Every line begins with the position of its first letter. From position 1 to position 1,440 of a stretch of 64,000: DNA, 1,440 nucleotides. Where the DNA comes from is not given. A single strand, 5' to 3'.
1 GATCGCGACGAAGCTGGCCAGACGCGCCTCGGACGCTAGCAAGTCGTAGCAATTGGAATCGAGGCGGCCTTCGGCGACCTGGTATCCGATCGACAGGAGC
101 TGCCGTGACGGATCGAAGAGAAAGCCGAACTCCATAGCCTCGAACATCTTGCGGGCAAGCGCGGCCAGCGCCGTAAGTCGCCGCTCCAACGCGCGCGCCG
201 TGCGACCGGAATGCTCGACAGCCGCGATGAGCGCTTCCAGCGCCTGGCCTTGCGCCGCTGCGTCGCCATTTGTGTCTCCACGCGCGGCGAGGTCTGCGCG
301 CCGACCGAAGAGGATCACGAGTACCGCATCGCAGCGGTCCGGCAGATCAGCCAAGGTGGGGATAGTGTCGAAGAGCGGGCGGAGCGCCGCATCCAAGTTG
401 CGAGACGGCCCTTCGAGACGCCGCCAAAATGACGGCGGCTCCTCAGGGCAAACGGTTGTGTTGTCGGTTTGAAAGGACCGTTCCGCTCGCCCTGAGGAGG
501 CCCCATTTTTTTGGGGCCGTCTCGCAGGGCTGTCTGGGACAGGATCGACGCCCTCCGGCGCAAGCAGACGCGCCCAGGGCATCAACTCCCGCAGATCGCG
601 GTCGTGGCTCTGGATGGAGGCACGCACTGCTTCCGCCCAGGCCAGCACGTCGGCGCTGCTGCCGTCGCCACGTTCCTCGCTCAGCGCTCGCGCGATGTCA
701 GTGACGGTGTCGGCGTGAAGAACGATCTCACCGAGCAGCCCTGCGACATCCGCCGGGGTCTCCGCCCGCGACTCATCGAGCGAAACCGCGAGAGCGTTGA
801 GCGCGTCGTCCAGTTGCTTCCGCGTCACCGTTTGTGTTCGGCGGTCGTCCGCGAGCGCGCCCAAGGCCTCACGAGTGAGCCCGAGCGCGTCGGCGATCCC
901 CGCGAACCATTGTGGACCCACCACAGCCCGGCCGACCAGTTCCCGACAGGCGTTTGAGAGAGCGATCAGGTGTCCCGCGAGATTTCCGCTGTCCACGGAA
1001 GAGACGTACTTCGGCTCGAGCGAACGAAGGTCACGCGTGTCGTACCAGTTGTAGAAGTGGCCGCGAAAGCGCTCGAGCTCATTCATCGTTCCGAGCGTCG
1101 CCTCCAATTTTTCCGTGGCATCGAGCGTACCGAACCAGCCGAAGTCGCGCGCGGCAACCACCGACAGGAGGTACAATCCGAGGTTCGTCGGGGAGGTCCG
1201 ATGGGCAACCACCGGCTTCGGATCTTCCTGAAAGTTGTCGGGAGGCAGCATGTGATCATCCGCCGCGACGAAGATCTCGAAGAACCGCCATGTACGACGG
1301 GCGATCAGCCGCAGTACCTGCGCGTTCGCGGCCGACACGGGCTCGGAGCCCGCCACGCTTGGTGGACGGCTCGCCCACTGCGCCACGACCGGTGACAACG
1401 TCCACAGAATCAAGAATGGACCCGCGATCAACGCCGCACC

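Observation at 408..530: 123-nt TIR-bounded miniature element sitting in frame inside the giant glucan-synthase gene (copy 1)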

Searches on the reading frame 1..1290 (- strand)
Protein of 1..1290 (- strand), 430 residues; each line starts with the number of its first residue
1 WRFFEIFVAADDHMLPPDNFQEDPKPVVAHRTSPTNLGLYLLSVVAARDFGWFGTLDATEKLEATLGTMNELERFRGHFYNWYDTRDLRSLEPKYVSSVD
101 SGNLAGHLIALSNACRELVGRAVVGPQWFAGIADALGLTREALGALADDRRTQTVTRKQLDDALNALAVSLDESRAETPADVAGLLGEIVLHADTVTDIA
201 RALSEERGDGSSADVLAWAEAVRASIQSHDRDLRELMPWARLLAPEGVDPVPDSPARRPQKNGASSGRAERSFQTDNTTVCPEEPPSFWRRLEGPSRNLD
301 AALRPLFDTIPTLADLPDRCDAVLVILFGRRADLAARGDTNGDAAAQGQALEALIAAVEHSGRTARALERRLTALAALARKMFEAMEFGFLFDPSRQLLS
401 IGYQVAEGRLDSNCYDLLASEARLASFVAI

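Call 87: predict_structure(alignment_id=A4)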
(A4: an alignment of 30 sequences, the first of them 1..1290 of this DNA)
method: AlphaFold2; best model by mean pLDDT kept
length: 430 residues; sequences in the alignment: 30
mean_pLDDT: 74.6   pTM: 0.74
mean pLDDT of the five models: 74.6, 73.3, 70.7, 70.5, 69.5
residues with pLDDT >= 90: 184; 70-90: 92; 50-70: 48; < 50: 106
segments of 3 or more residues with pLDDT < 50: 1-31, 84-93, 253-277, 396-430
pLDDT, mean of each block of 10 residues (from residue 1): 30 32 39 68 68 88 87 74 44 57 82 91 89 93 90 90 97 87 94 98 94 95 95 96 71 46 44 45 57 65 92 97 96 85 87 97 98 95 81 50 43 45 36
secondary structure, 60 per line:
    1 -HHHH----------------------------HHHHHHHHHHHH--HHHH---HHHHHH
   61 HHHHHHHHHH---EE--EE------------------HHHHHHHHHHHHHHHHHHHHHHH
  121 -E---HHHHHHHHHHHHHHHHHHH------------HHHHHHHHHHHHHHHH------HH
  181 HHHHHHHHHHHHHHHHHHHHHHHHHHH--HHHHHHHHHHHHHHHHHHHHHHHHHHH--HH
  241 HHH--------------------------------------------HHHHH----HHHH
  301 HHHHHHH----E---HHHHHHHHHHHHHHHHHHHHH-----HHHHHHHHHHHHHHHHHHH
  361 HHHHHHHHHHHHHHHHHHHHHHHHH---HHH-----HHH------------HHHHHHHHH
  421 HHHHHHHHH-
elements in order: H2-5 H34-45 H48-51 H55-70 H98-120 H126-144 H157-172 H179-207 H210-236 H239-243 H288-292 H297-307 H316-336 H342-385 H412-429
